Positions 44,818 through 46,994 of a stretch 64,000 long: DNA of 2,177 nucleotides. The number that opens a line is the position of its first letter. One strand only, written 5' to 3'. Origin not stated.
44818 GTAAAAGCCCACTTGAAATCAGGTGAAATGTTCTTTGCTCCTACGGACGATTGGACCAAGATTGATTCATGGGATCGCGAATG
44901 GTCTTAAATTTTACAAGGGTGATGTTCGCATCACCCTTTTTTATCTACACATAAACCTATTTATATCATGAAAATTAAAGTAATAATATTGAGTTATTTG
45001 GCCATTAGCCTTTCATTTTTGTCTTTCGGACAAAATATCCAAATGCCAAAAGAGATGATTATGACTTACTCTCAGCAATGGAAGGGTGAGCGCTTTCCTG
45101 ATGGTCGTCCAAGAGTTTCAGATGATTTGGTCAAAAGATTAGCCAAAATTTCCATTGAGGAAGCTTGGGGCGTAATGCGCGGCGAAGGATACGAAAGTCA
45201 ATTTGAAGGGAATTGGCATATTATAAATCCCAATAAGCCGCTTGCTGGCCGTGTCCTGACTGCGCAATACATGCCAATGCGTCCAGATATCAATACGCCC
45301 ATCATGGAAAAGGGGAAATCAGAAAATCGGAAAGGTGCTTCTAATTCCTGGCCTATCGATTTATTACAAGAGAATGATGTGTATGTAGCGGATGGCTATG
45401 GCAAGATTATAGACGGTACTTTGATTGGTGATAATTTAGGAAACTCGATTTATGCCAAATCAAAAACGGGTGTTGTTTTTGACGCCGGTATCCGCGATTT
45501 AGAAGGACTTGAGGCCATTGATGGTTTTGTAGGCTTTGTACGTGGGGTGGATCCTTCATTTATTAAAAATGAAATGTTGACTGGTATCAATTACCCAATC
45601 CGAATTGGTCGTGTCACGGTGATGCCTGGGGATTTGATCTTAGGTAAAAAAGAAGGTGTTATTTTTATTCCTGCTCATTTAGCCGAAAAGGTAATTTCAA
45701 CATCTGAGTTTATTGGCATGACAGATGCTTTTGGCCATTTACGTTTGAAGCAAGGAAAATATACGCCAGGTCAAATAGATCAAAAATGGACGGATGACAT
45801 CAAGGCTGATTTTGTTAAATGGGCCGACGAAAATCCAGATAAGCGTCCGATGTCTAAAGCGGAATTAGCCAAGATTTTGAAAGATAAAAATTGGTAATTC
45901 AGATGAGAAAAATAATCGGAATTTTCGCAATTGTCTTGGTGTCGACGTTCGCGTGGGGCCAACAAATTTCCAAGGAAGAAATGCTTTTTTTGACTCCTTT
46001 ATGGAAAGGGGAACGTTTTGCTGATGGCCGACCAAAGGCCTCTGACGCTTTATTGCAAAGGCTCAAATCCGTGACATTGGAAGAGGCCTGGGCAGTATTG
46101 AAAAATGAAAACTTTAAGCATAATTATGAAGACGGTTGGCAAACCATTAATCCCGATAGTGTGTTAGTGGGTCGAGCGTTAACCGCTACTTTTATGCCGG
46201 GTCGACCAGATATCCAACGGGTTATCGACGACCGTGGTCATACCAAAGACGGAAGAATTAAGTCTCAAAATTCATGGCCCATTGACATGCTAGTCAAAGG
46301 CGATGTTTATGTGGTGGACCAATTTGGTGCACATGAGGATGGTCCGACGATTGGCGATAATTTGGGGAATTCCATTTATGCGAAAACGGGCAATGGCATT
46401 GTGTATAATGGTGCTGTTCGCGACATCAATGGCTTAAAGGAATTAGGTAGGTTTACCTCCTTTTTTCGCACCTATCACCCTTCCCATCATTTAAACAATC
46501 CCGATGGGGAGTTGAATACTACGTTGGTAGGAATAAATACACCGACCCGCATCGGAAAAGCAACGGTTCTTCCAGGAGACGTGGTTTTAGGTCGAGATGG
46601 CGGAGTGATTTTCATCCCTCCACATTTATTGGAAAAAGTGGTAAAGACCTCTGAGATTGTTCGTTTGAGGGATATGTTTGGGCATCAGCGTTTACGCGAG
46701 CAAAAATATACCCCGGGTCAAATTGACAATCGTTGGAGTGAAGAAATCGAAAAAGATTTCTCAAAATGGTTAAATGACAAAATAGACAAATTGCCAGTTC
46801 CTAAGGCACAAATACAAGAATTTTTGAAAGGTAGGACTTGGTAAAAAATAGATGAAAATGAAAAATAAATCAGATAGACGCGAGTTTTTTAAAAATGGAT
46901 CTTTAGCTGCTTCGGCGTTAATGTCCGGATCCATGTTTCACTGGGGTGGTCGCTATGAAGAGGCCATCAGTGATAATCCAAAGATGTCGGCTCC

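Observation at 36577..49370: SusC/SusD locus with no glycoside hydrolase, built around exported enolase-superfamily and RraA/aldolase-like enzyme pairs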

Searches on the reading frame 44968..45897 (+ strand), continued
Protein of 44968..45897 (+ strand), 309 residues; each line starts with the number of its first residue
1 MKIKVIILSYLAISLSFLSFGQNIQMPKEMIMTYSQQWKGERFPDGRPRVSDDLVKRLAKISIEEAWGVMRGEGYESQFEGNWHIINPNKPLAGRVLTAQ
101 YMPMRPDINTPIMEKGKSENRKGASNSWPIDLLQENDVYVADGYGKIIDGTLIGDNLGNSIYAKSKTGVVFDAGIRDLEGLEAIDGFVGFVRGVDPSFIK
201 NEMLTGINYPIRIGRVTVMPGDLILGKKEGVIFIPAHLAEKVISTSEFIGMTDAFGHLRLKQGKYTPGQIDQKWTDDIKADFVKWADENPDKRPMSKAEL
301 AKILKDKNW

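Call 45: search_protein_families(library=pfam, proteins=[L029:339-1754:+, L029:1784-2608:+, L042:8158-9828:+, L049:5994-7748:+, L060:7617-9275:+, L062:13859-15400:+, L069:7890-9272:+, L072:6895-8685:+, L043:13277-16015:+, L072:11428-12666:+], max_evalue=0.0001)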
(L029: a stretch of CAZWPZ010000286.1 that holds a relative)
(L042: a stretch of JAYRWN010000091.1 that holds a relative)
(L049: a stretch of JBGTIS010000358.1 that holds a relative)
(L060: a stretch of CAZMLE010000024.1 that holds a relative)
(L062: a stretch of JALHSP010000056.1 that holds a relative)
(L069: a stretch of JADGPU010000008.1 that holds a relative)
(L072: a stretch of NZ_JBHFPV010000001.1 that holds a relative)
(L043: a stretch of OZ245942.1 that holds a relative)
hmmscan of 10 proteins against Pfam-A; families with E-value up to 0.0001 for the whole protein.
L029:339-1754:+ (471 aa): 1 family
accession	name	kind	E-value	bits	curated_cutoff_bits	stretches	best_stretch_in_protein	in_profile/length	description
PF04055.27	Radical_SAM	-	1.6e-25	90.7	29.5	1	72-243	1-163/166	Radical SAM superfamily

L029:1784-2608:+ (274 aa): 1 family
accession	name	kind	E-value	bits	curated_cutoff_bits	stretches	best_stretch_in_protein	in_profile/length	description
PF00582.32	Usp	-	2.1e-43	148.7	24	2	1-141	1-141/141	Universal stress protein family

L042:8158-9828:+ (556 aa): 3 families
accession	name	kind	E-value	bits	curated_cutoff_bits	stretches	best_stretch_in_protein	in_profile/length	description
PF00916.26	Sulfate_transp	-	4e-84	283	23.2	1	11-384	1-378/380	Sulfate permease family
PF01740.26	STAS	-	2e-13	50.4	22.6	1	449-530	9-93/106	STAS domain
PF16983.11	MFS_MOT1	-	6.9e-05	23.6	30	1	262-362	8-110/111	Molybdate transporter of MFS superfamily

L049:5994-7748:+ (584 aa): 1 family
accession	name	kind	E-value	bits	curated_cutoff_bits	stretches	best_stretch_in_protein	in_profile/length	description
PF01019.26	G_glu_transpept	-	6.4e-163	543.7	27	1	68-578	2-511/512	Gamma-glutamyltranspeptidase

L060:7617-9275:+ (552 aa): 1 family
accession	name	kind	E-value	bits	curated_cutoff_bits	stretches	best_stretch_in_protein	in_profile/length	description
PF01145.31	Band_7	-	4.1e-26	92.5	23.6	1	43-234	2-176/176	SPFH domain / Band 7 family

L062:13859-15400:+ (513 aa): 4 families
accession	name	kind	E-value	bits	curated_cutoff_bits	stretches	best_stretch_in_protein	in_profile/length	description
PF00295.23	Glyco_hydro_28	-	4e-18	66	22.9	1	175-412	92-307/324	Glycosyl hydrolases family 28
PF13229.12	Beta_helix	-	8.4e-08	32.4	25.9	1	180-333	6-153/158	Right handed beta helix region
PF12708.12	Pect-lyase_RHGA_epim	-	1.9e-06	28.3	27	0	24-76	3-59/213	Rhamnogalacturonase A/epimerase, pectate lyase-like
PF05048.19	NosD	-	3.8e-06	26.9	23.6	0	177-250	41-109/212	Periplasmic copper-binding protein (NosD)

L069:7890-9272:+ (460 aa): 1 family
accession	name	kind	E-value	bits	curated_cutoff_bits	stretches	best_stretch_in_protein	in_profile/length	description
PF00295.23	Glyco_hydro_28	-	2.3e-10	40.5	22.9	1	207-372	89-242/324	Glycosyl hydrolases family 28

L072:6895-8685:+ (596 aa): 4 families
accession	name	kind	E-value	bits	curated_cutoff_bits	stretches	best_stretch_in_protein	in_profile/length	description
PF07995.17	GSDH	-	1.2e-11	44.9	25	1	147-356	98-276/332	Glucose / Sorbosone dehydrogenase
PF00034.26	Cytochrom_C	-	3.6e-10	41.5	21.3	1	478-560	4-88/90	Cytochrome c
PF13442.11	Cytochrome_CBB3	-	3.9e-08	33.9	27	1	477-558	5-68/68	Cytochrome C oxidase, cbb3-type, subunit III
PF22807.2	TrAA12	-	7.1e-05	21.7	30.9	0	231-437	168-381/463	TrAA12-like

L043:13277-16015:+ (912 aa): 5 families
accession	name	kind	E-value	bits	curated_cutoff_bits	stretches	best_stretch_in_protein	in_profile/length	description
PF17389.8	Bac_rhamnosid6H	-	6.2e-97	325.3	24.5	1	467-800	2-339/339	Bacterial alpha-L-rhamnosidase 6 hairpin glycosidase domain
PF08531.16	Bac_rhamnosid_N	-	8.8e-59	198.6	25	1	175-347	1-171/172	Alpha-L-rhamnosidase N-terminal domain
PF25788.1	Ig_Rha78A_N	-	6.7e-41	139.3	27.4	1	32-140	3-105/105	Rha78A-like, N-terminal immunoglobulin domain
PF05592.18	Bac_rhamnosid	-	6.1e-31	106.8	22.2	1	357-462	2-102/102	Bacterial alpha-L-rhamnosidase concanavalin-like domain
PF17390.7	Bac_rhamnosid_C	-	6.4e-23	80.8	22.1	1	803-877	2-74/78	Bacterial alpha-L-rhamnosidase C-terminal domain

L072:11428-12666:+ (412 aa): 3 families
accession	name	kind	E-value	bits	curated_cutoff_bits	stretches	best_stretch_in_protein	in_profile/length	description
PF03841.19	SelA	-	7.5e-12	45.4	22.8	1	61-313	2-267/367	L-seryl-tRNA selenium transferase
PF00266.25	Aminotran_5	-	5.1e-08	32.7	21.5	1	178-274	128-222/371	Aminotransferase class-V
PF01053.26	Cys_Met_Meta_PP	-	4.5e-05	22.6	27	1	170-259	118-205/381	Cys/Met metabolism PLP-dependent enzyme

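Call 59: predict_structure(alignment_id=A3)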
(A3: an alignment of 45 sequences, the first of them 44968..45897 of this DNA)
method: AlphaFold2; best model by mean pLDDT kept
length: 309 residues; sequences in the alignment: 45
mean_pLDDT: 89.6   pTM: 0.85
mean pLDDT of the five models: 89.6, 89.2, 89.0, 84.3, 81.0
residues with pLDDT >= 90: 208; 70-90: 78; 50-70: 18; < 50: 5
segments of 3 or more residues with pLDDT < 50: 146-150
pLDDT, mean of each block of 10 residues (from residue 1): 81 72 86 96 96 97 97 95 93 97 87 90 87 96 62 81 96 84 94 69 89 92 97 98 96 95 95 92 95 90 82
secondary structure, 60 per line:
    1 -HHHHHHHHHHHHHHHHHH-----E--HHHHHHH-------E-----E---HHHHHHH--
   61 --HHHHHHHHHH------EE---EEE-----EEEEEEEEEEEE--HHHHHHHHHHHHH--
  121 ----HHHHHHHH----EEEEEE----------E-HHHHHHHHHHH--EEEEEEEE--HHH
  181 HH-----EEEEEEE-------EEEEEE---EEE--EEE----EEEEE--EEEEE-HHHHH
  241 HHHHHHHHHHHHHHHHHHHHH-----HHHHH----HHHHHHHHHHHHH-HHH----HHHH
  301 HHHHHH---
elements in order: H2-19 H28-34 H52-58 H63-72 E84-86 E92-103 H106-118 H125-132 E137-142 H155-165 E168-175 H178-182 E188-194 E202-207 E211-213 E216-218 E223-227 E230-234 H236-261 H267-271 H276-288 H297-306

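Call 62: fold_search(model_id=the predicted structure, library=pdb)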
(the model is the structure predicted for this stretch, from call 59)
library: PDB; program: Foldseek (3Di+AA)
matches with E <= 10: 337; with E <= 0.001: 26
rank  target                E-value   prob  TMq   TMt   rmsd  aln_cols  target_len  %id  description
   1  5ir2                  9.9e-15  1.00  0.58  0.79   4.4       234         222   24  Crystal structure of novel cellulases from microbes associated with the gut ecosystem (released 2016-03-23)
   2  5x15_B                2.3e-14  1.00  0.59  0.89   2.1       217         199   22  Crystal structure of Streptomyces coelicolor RraAS2, an unusual member of the RNase ES inhibitor RraA protein family (released 2017-05-17)
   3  5x15_C                4.3e-14  1.00  0.58  0.88   2.8       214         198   21  Crystal structure of Streptomyces coelicolor RraAS2, an unusual member of the RNase ES inhibitor RraA protein family (released 2017-05-17)
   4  3noj                  4.6e-14  1.00  0.56  0.73   3.5       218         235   20  The structure of HMG/CHA aldolase from the protocatechuate degradation pathway of Pseudomonas putida (released 2010-09-15)
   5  3k4i_C                1.1e-13  1.00  0.59  0.83   4.2       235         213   17  CRYSTAL STRUCTURE OF uncharacterized protein PSPTO_3204 from Pseudomonas syringae pv. tomato str. DC3000 (released 2009-10-13)
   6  3k4i_A                1.5e-13  1.00  0.57  0.85   3.0       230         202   18  CRYSTAL STRUCTURE OF uncharacterized protein PSPTO_3204 from Pseudomonas syringae pv. tomato str. DC3000 (released 2009-10-13)
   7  5x15_A                6.9e-13  1.00  0.57  0.87   2.9       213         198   22  Crystal structure of Streptomyces coelicolor RraAS2, an unusual member of the RNase ES inhibitor RraA protein family (released 2017-05-17)
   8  3k4i_B                1.0e-12  1.00  0.57  0.86   3.0       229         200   18  CRYSTAL STRUCTURE OF uncharacterized protein PSPTO_3204 from Pseudomonas syringae pv. tomato str. DC3000 (released 2009-10-13)
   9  2c5q_F                4.4e-12  1.00  0.54  0.70   4.2       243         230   20  Crystal structure of yeast YER010Cp (released 2005-11-14)
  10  2c5q_B                1.0e-11  1.00  0.55  0.72   4.0       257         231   20  Crystal structure of yeast YER010Cp (released 2005-11-14)
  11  2c5q_E                1.2e-11  1.00  0.53  0.69   4.4       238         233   20  Crystal structure of yeast YER010Cp (released 2005-11-14)
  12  2c5q_A                4.6e-11  1.00  0.55  0.71   5.0       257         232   20  Crystal structure of yeast YER010Cp (released 2005-11-14)
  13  3c8o_B                2.9e-10  1.00  0.38  0.69   5.8       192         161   18  The Crystal Structure of RraA from PAO1 (released 2009-02-17)
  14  3c8o_A                2.9e-10  1.00  0.38  0.70   6.0       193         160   18  The Crystal Structure of RraA from PAO1 (released 2009-02-17)
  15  1j3l_F                4.7e-10  1.00  0.40  0.75   4.2       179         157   18  Structure of the RNA-processing inhibitor RraA from Thermus thermophilis (released 2004-02-17)
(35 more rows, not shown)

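Call 72: search_protein_families(library=ncbifam, proteins=[L038:7250-8491:+, L038:6672-7175:+, L072:6895-8685:+], max_evalue=0.000001)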
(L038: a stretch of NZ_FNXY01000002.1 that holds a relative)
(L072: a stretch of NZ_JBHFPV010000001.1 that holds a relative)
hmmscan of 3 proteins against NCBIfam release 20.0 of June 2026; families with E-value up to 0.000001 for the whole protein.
L038:7250-8491:+ (413 aa): 2 families
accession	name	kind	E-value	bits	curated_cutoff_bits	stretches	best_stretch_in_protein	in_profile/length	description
TIGR01437.1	selA_rel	subfamily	1.2e-50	172.4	385.3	1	49-376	2-328/363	DgaE family pyridoxal phosphate-dependent ammonia lyase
NF047797.1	glminPNH3LysDgaE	equivalog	4e-40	137.9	600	1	48-377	3-328/367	D-glucosaminate-6-phosphate ammonia lyase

L038:6672-7175:+ (167 aa): 3 families
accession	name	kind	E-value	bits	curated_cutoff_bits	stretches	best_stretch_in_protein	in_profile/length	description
TIGR00004.1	TIGR00004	subfamily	6.1e-18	65.2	106.25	1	68-166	19-124/125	Rid family detoxifying hydrolase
TIGR03610.1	RutC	equivalog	1.2e-13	51.2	169.1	1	82-167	42-126/127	pyrimidine utilization protein C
NF008490.0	PRK11401.1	equivalog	3.3e-08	33.5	222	1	81-165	39-125/129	enamine/imine deaminase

L072:6895-8685:+ (596 aa): 2 families
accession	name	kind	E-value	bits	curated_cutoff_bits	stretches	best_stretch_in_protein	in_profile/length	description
TIGR00782.1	ccoP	equivalog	2.6e-09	36.8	179.95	1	476-568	108-199/285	cytochrome-c oxidase, cbb3-type subunit III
TIGR02604.1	Piru_Ver_Nterm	subfamily_domain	8.7e-07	28.6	122.2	0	330-431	261-344/367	PVC-type heme-binding CxxCH protein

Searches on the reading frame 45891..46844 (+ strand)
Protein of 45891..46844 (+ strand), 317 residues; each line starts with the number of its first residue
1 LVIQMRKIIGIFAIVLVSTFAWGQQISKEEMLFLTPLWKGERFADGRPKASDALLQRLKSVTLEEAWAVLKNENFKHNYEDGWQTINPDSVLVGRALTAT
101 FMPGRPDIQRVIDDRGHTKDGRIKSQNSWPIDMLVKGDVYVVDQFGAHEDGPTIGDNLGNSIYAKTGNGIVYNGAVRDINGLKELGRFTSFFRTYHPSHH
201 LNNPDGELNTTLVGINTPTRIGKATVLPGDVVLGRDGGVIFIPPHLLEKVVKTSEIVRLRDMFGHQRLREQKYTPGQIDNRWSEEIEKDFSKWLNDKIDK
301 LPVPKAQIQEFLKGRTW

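Call 3: search_protein_families(library=pfam, proteins=[window:45891-46844:+], max_evalue=0.01)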
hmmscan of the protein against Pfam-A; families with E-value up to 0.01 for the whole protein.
window:45891-46844:+ (317 aa): 1 family
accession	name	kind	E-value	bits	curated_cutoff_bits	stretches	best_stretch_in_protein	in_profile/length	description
PF03737.21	RraA-like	-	1.1e-16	61.8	24.5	1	71-240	9-151/152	Aldolase/RraA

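Call 6: search_protein_families(library=ncbifam, proteins=[window:45891-46844:+], max_evalue=0.001)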
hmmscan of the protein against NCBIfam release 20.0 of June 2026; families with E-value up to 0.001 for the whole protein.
window:45891-46844:+ (317 aa): 8 families
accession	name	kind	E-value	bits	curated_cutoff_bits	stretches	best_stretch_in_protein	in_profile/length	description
NF006093.0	PRK08245.1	subfamily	4.4e-25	88.5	208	1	50-293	6-234/240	hypothetical protein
NF009399.0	PRK12764.1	equivalog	1.4e-20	73.8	444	1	48-272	266-474/501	fumarylacetoacetate hydrolase family protein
NF004850.0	PRK06201.1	subfamily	6.4e-14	52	231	1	131-274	75-209/222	hypothetical protein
NF006731.0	PRK09262.1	equivalog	2.8e-12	46.7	179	1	131-261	76-197/229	4-carboxy-4-hydroxy-2-oxoadipate aldolase/oxaloacetate decarboxylase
TIGR02798.1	ligK_PcmE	equivalog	9e-12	45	304.5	1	132-255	71-185/222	4-carboxy-4-hydroxy-2-oxoadipate aldolase/oxaloacetate decarboxylase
NF005442.0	PRK07028.1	equivalog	1.7e-08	33.5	593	1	131-245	284-388/430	bifunctional hexulose-6-phosphate synthase/ribonuclease regulator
NF006875.0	PRK09372.1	equivalog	0.00025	20.8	136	1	135-242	56-154/161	ribonuclease E activity regulator RraA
TIGR01935.1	NOT-MenG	subfamily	0.00046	20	123.8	1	135-240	52-148/150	RraA family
